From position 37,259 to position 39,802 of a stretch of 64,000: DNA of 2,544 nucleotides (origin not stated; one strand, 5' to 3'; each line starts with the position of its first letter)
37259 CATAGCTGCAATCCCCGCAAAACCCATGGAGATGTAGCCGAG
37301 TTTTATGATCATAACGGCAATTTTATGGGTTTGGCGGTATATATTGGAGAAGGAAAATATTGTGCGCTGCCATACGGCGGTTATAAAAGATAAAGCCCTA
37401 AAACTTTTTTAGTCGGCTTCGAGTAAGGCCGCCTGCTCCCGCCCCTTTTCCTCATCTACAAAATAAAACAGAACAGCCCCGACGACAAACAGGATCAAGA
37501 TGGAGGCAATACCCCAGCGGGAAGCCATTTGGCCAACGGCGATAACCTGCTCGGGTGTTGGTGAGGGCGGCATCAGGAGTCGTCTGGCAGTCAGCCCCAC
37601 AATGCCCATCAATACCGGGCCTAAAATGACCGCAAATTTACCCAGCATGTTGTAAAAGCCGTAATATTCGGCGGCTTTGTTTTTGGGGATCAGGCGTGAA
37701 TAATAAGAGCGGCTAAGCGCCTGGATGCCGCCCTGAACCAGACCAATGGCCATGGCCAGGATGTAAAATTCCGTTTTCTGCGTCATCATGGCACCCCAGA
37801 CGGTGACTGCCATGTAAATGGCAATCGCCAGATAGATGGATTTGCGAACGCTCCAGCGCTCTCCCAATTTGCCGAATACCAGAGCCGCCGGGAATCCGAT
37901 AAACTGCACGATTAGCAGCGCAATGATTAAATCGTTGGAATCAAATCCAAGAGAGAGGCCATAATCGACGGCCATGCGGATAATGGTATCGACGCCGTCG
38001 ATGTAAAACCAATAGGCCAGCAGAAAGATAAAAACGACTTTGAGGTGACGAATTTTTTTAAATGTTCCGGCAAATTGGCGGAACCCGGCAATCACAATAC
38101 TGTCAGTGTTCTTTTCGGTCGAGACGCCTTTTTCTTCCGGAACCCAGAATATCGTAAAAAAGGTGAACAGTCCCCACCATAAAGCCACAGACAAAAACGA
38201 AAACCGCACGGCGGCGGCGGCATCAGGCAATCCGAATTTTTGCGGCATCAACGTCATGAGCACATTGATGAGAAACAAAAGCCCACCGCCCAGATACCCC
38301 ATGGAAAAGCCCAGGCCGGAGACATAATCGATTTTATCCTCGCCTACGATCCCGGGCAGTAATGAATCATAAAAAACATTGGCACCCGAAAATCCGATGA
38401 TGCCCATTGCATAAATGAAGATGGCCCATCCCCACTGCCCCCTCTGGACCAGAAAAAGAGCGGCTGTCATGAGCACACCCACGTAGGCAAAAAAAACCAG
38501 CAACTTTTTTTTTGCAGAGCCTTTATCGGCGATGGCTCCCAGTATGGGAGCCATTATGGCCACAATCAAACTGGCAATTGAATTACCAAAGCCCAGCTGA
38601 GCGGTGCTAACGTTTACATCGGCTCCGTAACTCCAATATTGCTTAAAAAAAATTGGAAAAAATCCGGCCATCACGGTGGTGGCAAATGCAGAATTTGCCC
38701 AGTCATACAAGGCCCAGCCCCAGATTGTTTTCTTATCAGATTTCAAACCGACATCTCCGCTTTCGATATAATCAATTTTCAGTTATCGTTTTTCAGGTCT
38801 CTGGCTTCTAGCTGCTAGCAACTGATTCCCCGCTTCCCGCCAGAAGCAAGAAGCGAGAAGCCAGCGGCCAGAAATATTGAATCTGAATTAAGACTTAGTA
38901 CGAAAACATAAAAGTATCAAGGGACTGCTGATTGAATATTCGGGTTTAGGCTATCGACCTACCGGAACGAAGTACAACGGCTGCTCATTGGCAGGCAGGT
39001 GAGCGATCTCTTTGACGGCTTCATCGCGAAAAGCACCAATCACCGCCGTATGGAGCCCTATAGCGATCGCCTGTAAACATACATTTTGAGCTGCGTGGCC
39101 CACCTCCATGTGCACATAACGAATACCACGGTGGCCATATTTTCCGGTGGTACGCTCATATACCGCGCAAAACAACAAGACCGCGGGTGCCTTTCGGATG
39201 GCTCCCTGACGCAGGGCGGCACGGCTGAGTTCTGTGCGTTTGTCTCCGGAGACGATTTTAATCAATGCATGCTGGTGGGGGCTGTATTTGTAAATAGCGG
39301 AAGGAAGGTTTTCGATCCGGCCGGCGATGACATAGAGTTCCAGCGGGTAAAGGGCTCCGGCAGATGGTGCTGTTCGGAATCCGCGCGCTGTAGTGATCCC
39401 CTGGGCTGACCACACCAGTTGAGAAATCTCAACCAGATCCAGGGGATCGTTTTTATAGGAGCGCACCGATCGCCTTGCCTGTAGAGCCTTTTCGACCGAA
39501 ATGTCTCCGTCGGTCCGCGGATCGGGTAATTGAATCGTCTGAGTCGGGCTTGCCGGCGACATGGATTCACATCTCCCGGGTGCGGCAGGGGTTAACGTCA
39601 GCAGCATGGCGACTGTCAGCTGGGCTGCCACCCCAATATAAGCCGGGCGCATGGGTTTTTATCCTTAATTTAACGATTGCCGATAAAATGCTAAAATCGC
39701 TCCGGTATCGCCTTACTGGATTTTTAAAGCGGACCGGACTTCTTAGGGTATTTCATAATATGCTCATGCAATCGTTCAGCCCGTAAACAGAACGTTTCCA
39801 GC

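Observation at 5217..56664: Pervasive intergenic word-repeat hairpins: same architecture, different words at different loci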

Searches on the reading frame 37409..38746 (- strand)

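Call 54: search_protein_families(library=pfam, proteins=[window:37409-38746:-])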
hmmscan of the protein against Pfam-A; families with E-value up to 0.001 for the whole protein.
window:37409-38746:- (445 aa): 3 families
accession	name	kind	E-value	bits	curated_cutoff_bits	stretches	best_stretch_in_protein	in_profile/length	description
PF11700.14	ATG22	-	2.6e-71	241.2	24.1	2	53-383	75-444/482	Vacuole effluxer Atg22 like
PF07690.21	MFS_1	-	3.8e-28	98.8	33.4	3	180-377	150-347/347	Major Facilitator Superfamily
PF12832.13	MFS_1_like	-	0.00021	20.9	25.2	1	42-369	27-346/373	MFS_1 like family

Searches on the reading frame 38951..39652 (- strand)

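Call 47: search_protein_families(library=pfam, proteins=[window:38951-39652:-])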
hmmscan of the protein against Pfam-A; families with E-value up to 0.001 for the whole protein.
window:38951-39652:- (233 aa): 1 family
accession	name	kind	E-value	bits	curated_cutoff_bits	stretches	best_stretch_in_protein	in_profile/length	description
PF00881.29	Nitroreductase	-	7.4e-32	111.3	23.5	1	58-233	2-167/167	Nitroreductase family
